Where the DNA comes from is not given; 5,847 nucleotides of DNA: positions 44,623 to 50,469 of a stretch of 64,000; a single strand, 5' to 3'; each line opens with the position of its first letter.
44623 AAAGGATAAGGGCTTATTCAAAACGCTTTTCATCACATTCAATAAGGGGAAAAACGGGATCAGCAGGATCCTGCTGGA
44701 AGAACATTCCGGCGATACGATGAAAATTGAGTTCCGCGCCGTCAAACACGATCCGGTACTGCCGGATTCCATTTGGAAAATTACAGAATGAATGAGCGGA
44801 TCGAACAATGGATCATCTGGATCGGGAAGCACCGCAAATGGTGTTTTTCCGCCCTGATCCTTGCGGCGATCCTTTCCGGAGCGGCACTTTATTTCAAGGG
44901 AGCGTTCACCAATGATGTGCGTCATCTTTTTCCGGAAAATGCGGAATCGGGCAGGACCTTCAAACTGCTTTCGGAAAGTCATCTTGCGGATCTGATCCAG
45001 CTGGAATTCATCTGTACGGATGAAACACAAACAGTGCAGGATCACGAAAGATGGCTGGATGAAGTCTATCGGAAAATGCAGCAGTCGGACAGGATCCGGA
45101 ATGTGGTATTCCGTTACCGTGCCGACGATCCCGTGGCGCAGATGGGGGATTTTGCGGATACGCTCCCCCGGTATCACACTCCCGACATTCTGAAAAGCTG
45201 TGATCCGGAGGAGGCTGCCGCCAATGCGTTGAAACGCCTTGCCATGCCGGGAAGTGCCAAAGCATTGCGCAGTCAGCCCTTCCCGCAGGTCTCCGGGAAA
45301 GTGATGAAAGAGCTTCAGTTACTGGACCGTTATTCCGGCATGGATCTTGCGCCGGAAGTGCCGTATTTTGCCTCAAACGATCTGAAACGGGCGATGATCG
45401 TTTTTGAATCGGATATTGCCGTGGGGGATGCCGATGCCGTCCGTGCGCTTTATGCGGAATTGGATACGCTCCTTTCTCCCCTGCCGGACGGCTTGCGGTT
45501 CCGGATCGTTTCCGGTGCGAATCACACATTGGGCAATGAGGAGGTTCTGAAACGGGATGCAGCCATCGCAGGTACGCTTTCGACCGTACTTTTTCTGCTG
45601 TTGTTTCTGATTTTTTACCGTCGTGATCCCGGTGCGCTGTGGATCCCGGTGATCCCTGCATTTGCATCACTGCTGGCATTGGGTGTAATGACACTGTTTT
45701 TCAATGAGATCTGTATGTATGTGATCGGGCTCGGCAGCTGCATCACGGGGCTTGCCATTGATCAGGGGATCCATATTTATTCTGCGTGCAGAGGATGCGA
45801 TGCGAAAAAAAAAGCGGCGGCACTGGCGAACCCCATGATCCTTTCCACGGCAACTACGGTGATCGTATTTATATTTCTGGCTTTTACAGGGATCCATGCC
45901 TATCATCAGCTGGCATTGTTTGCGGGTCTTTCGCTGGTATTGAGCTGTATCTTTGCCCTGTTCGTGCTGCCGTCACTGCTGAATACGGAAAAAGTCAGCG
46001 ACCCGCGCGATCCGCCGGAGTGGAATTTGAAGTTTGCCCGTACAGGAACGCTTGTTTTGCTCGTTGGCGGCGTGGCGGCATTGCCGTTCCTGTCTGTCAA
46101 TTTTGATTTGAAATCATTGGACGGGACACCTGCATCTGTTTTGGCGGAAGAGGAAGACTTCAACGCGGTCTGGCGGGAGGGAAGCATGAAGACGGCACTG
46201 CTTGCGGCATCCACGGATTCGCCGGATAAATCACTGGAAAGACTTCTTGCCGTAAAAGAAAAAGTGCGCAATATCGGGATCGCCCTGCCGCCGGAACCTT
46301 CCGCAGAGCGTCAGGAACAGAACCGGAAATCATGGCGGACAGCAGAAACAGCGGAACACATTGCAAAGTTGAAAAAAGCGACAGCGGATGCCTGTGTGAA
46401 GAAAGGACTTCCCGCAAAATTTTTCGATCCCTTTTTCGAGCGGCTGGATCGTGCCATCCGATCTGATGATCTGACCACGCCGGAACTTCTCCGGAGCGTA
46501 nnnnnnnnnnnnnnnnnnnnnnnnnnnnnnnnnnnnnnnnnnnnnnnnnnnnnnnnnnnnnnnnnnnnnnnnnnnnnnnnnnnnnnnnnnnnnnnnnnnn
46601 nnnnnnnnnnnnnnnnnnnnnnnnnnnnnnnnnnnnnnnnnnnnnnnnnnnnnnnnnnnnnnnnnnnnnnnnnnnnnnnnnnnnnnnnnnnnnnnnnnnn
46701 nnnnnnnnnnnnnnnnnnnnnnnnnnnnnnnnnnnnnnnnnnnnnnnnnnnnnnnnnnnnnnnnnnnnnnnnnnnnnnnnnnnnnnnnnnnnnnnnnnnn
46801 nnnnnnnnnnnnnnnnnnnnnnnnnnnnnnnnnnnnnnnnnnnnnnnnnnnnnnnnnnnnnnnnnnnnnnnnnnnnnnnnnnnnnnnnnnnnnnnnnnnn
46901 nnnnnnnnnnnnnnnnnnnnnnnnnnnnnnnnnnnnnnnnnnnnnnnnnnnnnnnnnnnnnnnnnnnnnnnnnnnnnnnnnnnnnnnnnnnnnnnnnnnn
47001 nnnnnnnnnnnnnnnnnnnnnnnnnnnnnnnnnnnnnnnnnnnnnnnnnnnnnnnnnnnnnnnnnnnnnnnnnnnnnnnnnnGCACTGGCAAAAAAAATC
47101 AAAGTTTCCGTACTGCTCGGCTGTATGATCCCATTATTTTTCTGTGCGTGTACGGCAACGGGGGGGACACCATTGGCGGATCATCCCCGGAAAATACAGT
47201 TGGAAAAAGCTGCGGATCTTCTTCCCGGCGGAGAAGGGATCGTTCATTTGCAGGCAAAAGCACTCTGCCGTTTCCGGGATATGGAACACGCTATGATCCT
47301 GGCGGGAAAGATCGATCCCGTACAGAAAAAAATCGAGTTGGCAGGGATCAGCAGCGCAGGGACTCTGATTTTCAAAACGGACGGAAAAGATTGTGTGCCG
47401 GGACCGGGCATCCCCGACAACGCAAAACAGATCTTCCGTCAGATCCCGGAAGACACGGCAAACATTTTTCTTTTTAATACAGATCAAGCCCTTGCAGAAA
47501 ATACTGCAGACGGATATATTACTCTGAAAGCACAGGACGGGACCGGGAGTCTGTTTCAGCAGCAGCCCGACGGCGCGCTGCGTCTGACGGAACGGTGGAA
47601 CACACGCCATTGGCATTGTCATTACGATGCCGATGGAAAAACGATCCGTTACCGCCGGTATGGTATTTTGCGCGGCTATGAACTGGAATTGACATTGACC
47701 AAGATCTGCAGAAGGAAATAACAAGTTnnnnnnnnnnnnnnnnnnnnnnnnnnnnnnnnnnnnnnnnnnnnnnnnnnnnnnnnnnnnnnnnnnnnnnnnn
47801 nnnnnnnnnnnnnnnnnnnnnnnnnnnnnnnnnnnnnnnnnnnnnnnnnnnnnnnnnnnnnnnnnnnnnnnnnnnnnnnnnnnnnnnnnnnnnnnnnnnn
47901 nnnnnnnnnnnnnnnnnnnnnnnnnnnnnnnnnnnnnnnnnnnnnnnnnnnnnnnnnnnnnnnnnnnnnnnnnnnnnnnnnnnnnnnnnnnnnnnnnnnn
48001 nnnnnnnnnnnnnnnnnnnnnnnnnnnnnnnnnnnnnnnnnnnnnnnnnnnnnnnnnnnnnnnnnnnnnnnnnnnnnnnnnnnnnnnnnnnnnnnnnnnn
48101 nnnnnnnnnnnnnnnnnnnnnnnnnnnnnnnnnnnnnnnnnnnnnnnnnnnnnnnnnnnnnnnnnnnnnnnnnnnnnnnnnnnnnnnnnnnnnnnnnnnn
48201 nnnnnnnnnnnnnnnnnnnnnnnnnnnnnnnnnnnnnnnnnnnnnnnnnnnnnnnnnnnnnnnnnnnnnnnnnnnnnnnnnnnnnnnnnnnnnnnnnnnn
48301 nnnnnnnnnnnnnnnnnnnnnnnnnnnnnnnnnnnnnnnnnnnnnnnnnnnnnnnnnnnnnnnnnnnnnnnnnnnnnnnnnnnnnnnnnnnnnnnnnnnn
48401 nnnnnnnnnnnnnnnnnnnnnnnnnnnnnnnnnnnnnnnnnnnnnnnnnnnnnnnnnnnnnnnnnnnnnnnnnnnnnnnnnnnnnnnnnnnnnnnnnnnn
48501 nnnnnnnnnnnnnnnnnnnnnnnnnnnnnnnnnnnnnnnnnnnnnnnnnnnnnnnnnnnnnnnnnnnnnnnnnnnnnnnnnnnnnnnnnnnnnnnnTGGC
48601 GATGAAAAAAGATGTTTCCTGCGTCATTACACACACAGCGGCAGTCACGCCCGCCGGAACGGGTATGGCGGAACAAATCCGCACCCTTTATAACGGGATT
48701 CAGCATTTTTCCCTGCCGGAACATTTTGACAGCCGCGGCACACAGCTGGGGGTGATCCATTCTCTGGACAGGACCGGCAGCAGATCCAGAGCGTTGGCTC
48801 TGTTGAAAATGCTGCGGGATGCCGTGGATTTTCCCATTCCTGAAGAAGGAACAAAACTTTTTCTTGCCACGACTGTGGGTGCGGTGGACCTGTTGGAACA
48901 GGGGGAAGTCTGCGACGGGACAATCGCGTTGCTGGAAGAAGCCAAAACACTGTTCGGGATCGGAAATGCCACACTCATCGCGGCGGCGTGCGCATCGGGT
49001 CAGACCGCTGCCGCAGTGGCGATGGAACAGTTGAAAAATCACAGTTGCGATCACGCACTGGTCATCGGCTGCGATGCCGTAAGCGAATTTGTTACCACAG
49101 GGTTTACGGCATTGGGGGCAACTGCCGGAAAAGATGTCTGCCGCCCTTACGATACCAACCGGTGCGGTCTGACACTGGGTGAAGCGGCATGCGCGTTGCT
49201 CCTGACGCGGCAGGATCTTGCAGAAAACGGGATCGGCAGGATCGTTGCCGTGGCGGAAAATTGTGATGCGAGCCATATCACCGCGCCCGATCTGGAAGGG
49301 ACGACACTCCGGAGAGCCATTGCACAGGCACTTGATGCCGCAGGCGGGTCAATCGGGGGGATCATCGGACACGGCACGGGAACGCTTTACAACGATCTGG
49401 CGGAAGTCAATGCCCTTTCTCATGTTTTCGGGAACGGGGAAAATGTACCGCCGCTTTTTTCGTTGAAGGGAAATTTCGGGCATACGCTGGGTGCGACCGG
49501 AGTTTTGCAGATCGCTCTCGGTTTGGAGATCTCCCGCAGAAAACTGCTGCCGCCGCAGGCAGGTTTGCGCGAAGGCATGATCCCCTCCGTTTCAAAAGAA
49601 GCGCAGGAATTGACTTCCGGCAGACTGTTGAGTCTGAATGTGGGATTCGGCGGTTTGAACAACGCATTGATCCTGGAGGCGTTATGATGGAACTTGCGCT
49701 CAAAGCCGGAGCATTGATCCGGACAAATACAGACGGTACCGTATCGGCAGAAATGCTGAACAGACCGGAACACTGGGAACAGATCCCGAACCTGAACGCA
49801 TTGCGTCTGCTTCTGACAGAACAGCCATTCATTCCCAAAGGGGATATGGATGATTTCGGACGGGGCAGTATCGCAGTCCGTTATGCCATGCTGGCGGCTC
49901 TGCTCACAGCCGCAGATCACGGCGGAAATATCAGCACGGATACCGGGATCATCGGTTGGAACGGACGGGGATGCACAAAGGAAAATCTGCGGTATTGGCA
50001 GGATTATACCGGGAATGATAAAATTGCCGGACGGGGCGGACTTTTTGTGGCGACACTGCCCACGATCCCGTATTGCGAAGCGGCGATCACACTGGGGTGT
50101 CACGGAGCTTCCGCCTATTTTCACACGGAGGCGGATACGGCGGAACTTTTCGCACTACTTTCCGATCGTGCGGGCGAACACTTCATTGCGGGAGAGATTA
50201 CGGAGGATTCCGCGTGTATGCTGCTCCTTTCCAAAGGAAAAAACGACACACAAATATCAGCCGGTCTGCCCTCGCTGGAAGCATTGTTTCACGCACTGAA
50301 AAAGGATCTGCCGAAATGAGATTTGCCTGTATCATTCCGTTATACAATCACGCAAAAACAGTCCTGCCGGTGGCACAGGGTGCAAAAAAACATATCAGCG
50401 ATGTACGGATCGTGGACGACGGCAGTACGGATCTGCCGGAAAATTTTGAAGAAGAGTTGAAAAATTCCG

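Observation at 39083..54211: Aryl-polyene-like type II PKS / outer-membrane lipid export locus with non-canonical composition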

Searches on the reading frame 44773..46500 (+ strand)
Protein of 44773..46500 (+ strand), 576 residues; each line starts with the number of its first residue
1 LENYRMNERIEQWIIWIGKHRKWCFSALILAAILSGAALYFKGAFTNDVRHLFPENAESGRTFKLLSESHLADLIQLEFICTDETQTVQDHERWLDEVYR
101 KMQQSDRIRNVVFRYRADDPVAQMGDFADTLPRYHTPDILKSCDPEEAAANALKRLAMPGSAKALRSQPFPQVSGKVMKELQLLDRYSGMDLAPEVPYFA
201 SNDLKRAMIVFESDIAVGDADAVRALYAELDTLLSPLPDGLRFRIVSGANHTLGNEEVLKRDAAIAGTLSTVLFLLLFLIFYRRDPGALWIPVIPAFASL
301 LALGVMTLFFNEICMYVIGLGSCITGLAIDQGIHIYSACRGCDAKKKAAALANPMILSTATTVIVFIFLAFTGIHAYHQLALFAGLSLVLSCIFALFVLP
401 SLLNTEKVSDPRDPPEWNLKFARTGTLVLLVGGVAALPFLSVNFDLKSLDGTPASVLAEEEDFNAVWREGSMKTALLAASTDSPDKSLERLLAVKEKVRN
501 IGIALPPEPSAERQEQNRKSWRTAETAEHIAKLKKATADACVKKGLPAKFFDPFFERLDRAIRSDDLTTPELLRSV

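Call 22: search_protein_families(library=pfam, proteins=[window:44773-46500:+], max_evalue=5)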
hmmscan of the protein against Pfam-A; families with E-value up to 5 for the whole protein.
window:44773-46500:+ (576 aa): 4 families
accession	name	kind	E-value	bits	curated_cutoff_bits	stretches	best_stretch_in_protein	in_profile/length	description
PF03176.21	MMPL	-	5.7e-05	22.7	20.5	2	356-403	252-299/333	MMPL family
PF08592.16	Anthrone_oxy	-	0.18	12.4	27.3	1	258-311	4-58/106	Anthrone oxygenase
PF13398.12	Peptidase_M50B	-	0.19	11.9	26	1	261-372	90-196/201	Peptidase M50B-like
PF00873.25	ACR_tran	-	0.48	8.5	28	1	326-402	396-485/1021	AcrB/AcrD/AcrF family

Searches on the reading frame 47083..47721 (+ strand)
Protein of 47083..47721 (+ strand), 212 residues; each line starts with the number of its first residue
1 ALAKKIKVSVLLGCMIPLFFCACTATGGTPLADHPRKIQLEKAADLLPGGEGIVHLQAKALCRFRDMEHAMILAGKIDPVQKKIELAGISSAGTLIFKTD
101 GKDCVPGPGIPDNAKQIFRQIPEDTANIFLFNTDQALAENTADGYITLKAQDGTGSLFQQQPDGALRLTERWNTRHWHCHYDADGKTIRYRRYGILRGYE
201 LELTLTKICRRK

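Call 22: search_protein_families(library=pfam, proteins=[window:47083-47721:+], max_evalue=5)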
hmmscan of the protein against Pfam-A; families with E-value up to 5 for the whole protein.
window:47083-47721:+ (212 aa): 1 family
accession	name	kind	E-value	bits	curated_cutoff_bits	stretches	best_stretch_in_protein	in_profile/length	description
PF10722.14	YbjN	-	0.14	12.8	22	1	161-193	61-94/126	Putative bacterial sensory transduction regulator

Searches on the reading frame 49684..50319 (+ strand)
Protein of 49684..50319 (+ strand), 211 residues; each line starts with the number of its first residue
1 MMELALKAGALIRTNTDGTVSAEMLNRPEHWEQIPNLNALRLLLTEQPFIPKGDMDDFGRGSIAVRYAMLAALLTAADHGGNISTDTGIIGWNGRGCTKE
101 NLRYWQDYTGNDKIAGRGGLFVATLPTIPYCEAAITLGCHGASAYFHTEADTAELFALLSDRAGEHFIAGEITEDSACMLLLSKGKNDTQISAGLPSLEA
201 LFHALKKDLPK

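Call 4: search_protein_families(library=pfam, proteins=[window:49684-50319:+], max_evalue=0.01)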
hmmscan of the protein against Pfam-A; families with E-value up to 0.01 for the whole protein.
window:49684-50319:+ (211 aa): 0 families

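Call 8: search_protein_families(library=ncbifam, proteins=[window:49684-50319:+], max_evalue=0.001)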
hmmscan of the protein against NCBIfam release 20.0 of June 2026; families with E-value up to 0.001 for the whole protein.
window:49684-50319:+ (211 aa): 0 families

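Call 22: search_protein_families(library=pfam, proteins=[window:49684-50319:+], max_evalue=5)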
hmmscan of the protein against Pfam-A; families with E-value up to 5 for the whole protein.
window:49684-50319:+ (211 aa): 0 families

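Call 46: search_protein_families(library=pfam, alignment_id=A2, max_evalue=1)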
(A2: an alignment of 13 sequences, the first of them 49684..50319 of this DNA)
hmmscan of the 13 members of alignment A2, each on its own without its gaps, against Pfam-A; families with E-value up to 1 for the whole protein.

A. member 1, window:49684-50319:+ (211 aa): 0 families

B. families by the number of members that match (of 13 scanned): 3 families
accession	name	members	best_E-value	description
PF00109.32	ketoacyl-synt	6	2.2e-08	Beta-ketoacyl synthase, N-terminal domain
PF25378.1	PUA_NSUN2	1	0.024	NSUN2 PUA domain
PF19955.5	EAD1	1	0.14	Effector-associated domain 1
